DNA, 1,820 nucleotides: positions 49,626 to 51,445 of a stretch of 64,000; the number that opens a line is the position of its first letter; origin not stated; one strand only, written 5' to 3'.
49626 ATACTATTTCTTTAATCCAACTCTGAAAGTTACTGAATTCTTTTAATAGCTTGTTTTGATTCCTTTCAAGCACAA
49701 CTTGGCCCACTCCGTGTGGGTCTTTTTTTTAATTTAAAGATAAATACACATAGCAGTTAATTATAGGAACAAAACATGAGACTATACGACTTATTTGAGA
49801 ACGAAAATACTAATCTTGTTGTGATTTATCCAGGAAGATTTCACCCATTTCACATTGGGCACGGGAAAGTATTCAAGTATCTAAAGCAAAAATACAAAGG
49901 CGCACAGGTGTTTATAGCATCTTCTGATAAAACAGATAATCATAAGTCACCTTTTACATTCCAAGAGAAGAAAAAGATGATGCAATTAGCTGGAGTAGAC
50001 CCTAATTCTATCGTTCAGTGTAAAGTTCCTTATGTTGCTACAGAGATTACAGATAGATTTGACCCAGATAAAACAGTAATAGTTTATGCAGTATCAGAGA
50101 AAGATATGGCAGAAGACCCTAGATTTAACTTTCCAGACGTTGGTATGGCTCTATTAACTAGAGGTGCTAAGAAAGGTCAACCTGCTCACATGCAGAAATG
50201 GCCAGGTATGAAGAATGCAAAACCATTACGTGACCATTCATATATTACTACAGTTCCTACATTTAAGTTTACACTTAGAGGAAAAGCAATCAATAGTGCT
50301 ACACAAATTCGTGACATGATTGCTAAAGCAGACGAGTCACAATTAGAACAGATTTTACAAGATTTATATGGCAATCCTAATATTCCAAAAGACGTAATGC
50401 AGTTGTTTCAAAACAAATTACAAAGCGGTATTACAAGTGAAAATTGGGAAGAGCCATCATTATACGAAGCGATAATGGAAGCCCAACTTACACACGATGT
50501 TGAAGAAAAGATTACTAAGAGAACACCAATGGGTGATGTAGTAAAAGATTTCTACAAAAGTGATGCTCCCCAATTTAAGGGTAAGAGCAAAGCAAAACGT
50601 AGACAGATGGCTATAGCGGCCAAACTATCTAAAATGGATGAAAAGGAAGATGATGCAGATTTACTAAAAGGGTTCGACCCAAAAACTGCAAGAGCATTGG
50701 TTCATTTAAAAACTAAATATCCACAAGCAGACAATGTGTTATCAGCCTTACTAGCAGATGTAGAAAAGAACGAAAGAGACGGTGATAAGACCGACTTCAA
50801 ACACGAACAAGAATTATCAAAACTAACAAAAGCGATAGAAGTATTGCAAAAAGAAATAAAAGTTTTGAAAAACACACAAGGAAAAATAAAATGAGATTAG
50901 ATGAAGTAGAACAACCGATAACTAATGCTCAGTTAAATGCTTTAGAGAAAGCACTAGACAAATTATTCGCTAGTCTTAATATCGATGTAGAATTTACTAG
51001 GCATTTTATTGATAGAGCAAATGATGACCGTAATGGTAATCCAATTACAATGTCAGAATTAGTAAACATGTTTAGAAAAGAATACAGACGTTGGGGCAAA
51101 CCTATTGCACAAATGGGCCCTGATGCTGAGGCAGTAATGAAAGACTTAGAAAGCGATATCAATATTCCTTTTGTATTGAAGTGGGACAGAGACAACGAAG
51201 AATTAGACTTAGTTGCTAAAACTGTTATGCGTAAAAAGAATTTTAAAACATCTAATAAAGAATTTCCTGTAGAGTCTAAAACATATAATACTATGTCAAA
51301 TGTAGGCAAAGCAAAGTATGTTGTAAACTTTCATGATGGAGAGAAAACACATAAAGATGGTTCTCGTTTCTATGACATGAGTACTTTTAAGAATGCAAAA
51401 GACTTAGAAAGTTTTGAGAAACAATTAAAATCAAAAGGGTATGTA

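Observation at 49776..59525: Consecutive genes share a T4 capsid-targeting-like N-terminal leader: possible head-packaged, injected effector set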

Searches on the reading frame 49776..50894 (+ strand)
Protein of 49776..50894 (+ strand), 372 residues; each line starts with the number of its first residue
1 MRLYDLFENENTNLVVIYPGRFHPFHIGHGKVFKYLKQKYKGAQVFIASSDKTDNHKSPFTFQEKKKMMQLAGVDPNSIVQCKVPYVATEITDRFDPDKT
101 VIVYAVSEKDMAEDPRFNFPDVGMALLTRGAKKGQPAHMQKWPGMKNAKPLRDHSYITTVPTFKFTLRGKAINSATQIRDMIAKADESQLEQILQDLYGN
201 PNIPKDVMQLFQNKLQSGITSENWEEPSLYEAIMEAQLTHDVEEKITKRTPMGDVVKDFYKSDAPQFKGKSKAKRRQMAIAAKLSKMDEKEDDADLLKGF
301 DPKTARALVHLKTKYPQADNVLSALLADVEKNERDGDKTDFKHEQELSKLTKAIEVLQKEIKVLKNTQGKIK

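Call 4: search_protein_families(library=pfam, proteins=[window:49776-50894:+], max_evalue=0.01)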
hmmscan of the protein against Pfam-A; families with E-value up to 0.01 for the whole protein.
window:49776-50894:+ (372 aa): 1 family
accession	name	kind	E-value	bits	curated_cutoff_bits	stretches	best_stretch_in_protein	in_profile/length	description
PF01467.32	CTP_transf_like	-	1.2e-09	38.9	21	1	17-111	1-90/133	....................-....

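Call 5: search_protein_families(library=phrogs, proteins=[window:49776-50894:+], max_evalue=0.001)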
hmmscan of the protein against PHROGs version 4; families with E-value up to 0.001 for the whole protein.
window:49776-50894:+ (372 aa): 2 families
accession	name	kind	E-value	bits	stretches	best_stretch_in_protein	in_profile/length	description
phrog_395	-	other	8.2e-15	56.4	1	14-72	12-70/373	cytidyltransferase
phrog_3041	-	other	7.7e-09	35.5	1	8-71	44-111/678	cytidyltransferase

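Call 24: search_dna_similar(query=window:49776-50894:+, collection=phages, mode=protein, max_rows=30, max_evalue=0.001)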
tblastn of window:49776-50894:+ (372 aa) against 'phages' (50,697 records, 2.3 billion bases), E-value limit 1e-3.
Records with a match: 19; places in all: 19; records where one place covers at least 80% of the query: 0.
Best place of each record, by identity: 60-80% 5; <60% 14.
By first word of the organism name: Synechococcus 3; Rhizobium 3; Prochlorococcus 2; Ruegeria 2; Sphingobium 2; uncultured 1; Microcystis 1; Rhodobacter 1; Roseobacter 1; Bacteriophage 1; and 2 more.
By host as written in the record: - 4; Ruegeria pomeroyi DSS-3 3; Synechococcus sp. WH8102 2; Prochlorococcus sp. MIT9515 2; Sphingobium sp. IP1 2; Microcystis elabens 1; Synechococcus sp. MIT S9220 1; Rhodobacter capsulatus YW1 1; and 3 more.
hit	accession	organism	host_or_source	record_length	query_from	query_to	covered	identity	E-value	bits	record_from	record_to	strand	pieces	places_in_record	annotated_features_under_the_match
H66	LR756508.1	uncultured phage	metagenomic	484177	8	223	58%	30.3%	1e-19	96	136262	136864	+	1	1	record has no annotation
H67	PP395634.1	Microcystis phage Mel-JY01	Microcystis elabens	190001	14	234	59%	27.6%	4e-18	92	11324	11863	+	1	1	cytidylyltransferase like protein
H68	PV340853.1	Synechococcus phage Sf-CH8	Synechococcus sp. WH8102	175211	236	285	13%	72.5%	4e-11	71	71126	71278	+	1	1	DUF6321 domain-containing protein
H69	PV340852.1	Synechococcus phage Sf-CH5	Synechococcus sp. WH8102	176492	236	285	13%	72.5%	4e-11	71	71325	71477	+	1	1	hypothetical protein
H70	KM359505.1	Prochlorococcus phage P-TIM68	Prochlorococcus sp. MIT9515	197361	239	285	13%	72.0%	3e-10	68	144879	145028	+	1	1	hypothetical protein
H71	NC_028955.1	Prochlorococcus phage P-TIM68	Prochlorococcus sp. MIT9515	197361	239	285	13%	72.0%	3e-10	68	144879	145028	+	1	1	hypothetical protein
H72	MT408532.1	Synechococcus phage SynMITS9220M01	Synechococcus sp. MIT S9220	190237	241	285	12%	71.1%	3e-10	68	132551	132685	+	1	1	hypothetical protein (x2)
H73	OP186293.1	Rhodobacter phage RcXuper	Rhodobacter capsulatus YW1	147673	15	115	27%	30.8%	7e-4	48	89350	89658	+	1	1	bifunctional nicotinamide mononucleotide adenylyltransferase/ ...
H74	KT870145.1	Roseobacter phage DSS3P8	Ruegeria pomeroyi DSS-3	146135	15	115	27%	29.5%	7e-5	51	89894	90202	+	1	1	NadM family nicotinamide-nucleotide adenylyltransferase / ADP-ribose ...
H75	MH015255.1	Ruegeria phage vB_RpoS-V10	Ruegeria pomeroyi DSS-3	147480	15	115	27%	29.5%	7e-5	51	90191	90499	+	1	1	bifunctional nicotinamide mononucleotide adenylyltransferase/ ...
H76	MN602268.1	Bacteriophage DSS3_MAL1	-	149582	15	115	27%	28.6%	5e-4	48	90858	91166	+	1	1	bifunctional NMN adenylyltransferase/nudix hydrolase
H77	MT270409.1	Phaeobacter phage MD18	Phaeobacter inhibens DSM 17395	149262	15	115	27%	28.6%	6e-4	48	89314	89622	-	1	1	nicotinamide-nucleotide adenylyltransferase, NadM family / ADP-ribose ...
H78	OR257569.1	Ruegeria phage RpAliso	Ruegeria pomeroyi DSS-3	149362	15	87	20%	34.2%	2e-5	52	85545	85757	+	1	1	bifunctional nicotinamide mononucleotide adenylyltransferase/ ...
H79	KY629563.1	Sphingobium phage Lacusarx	Sphingobium sp. IP1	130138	9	77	19%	33.8%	4e-4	49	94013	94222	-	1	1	bifunctional NMN adenylyltransferase/nudix hydrolase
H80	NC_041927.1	Sphingobium phage Lacusarx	Sphingobium sp. IP1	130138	9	77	19%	33.8%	4e-4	49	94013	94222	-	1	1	cytidyltransferase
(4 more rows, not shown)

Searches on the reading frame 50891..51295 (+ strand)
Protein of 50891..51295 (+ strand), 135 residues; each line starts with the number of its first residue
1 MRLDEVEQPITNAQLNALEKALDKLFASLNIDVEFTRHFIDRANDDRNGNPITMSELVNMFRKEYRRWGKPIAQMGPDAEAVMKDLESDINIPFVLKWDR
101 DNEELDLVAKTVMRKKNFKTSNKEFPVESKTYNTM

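Call 48: find_homologous_proteins(query=window:50891-51295:+, max_evalue=0.001)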
Query window:50891-51295:+ (135 aa): 1278 proteins with E <= 0.001 among 1282 candidates; the best 120 are listed.
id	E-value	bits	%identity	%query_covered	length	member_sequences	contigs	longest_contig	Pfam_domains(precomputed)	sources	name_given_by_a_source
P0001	3.1e-64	233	82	96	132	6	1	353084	-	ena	-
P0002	4.7e-59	216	92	78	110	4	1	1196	-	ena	-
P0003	1.2e-58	215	79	93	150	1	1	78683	-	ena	-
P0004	2.6e-56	207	71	96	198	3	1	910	-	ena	-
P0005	1.5e-54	201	70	96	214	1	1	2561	-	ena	-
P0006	3.9e-54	200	67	96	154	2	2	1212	-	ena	-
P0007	7.2e-53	196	64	99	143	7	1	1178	-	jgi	-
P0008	1.7e-52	195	65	96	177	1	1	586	-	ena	-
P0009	7.1e-52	193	65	99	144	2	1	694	-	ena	-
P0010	1.2e-51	192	64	100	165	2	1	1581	-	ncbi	-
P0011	1.3e-51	192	65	99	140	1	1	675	-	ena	-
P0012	1.6e-51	192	64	96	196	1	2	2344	-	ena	-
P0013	1.9e-51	191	64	96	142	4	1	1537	-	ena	-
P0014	2.0e-51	191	66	95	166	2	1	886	-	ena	-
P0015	1.3e-50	189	61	100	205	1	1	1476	-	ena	-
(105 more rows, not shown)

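Call 51: find_encoding_contigs(protein=P0001, flank=10000, max_places=3)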
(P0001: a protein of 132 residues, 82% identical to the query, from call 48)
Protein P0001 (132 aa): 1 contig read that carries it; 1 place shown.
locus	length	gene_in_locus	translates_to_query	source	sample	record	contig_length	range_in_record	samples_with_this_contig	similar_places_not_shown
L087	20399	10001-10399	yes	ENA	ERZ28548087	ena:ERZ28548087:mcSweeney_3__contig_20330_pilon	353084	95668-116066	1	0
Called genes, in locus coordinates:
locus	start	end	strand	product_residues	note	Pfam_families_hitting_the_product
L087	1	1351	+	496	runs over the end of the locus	PF00474:SSF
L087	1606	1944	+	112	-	-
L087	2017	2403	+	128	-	-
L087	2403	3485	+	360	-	PF01068:DNA_ligase_A_M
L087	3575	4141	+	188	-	-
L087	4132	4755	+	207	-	-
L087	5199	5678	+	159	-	-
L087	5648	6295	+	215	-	PF07669:Eco57I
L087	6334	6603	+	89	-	-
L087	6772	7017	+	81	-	-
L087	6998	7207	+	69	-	-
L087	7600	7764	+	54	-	-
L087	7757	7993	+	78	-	-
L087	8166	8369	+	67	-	-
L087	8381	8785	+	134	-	-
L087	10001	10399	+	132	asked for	-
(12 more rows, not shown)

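Call 101: predict_structure(alignment_id=A1)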
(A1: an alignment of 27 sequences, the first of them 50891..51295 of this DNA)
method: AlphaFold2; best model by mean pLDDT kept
length: 135 residues; sequences in the alignment: 27
mean_pLDDT: 57.4   pTM: 0.33
mean pLDDT of the five models: 57.4, 55.8, 52.2, 50.2, 47.1
residues with pLDDT >= 90: 0; 70-90: 6; 50-70: 97; < 50: 32
segments of 3 or more residues with pLDDT < 50: 71-76, 78-80, 111-116, 129-135
pLDDT, mean of each block of 10 residues (from residue 1): 55 69 64 58 65 68 64 45 52 59 59 49 50 37
secondary structure, 60 per line:
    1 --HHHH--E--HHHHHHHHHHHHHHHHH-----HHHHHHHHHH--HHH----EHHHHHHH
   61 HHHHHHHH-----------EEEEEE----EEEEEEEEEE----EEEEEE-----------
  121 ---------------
elements in order: H3-6 H12-28 H34-43 H54-68 E80-85 E90-99 E104-109
